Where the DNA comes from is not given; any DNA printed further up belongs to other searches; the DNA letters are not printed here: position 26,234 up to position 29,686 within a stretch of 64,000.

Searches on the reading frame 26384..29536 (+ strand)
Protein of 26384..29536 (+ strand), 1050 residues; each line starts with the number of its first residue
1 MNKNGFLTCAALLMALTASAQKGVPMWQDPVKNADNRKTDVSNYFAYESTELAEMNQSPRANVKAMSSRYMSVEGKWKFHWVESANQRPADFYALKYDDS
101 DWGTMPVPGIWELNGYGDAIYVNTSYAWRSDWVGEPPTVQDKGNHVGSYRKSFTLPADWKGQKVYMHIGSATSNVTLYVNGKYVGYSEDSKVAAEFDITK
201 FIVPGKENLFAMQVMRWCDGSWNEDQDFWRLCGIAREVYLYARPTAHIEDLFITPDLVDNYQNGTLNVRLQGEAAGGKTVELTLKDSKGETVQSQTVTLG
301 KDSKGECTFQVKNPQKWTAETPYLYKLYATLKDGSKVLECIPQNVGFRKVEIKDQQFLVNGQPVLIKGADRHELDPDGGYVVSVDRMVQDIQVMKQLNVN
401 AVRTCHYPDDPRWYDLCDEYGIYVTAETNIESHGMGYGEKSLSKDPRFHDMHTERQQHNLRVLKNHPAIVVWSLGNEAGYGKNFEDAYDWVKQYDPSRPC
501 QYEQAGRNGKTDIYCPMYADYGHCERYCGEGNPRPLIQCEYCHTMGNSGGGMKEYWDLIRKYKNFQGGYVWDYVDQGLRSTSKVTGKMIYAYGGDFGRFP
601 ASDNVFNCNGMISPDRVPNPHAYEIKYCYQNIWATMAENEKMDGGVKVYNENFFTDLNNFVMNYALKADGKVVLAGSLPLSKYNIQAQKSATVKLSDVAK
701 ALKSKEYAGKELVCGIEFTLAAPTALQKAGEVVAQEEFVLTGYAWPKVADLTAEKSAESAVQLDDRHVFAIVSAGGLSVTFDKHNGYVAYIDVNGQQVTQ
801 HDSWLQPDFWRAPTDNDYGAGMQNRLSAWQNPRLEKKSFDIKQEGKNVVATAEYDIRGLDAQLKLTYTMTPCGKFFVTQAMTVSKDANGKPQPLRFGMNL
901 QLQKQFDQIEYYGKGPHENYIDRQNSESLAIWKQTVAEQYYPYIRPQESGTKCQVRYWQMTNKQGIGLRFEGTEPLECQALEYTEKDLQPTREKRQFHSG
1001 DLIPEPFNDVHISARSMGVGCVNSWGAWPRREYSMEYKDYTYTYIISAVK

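Call 9: search_protein_families(library=pfam, proteins=[window:26384-29536:+])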
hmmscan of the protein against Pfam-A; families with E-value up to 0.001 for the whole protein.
window:26384-29536:+ (1050 aa): 5 families
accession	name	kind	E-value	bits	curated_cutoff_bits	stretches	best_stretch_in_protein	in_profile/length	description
PF02836.23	Glyco_hydro_2_C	-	2.3e-93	313.1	21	1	350-632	1-300/302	Glycosyl hydrolases family 2, TIM barrel domain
PF02929.23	Bgal_small_N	-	1.3e-64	218.7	25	1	775-1046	3-248/248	Beta galactosidase small chain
PF02837.24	Glyco_hydro_2_N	-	2.3e-29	102.9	28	1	72-244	3-169/169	Glycosyl hydrolases family 2, sugar binding domain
PF00703.27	Glyco_hydro_2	-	9e-20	71.9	23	1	246-348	1-109/109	Glycosyl hydrolases family 2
PF16353.11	LacZ_4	-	7.2e-18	65.1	27.3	1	646-740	1-86/87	Beta-galactosidase, domain 4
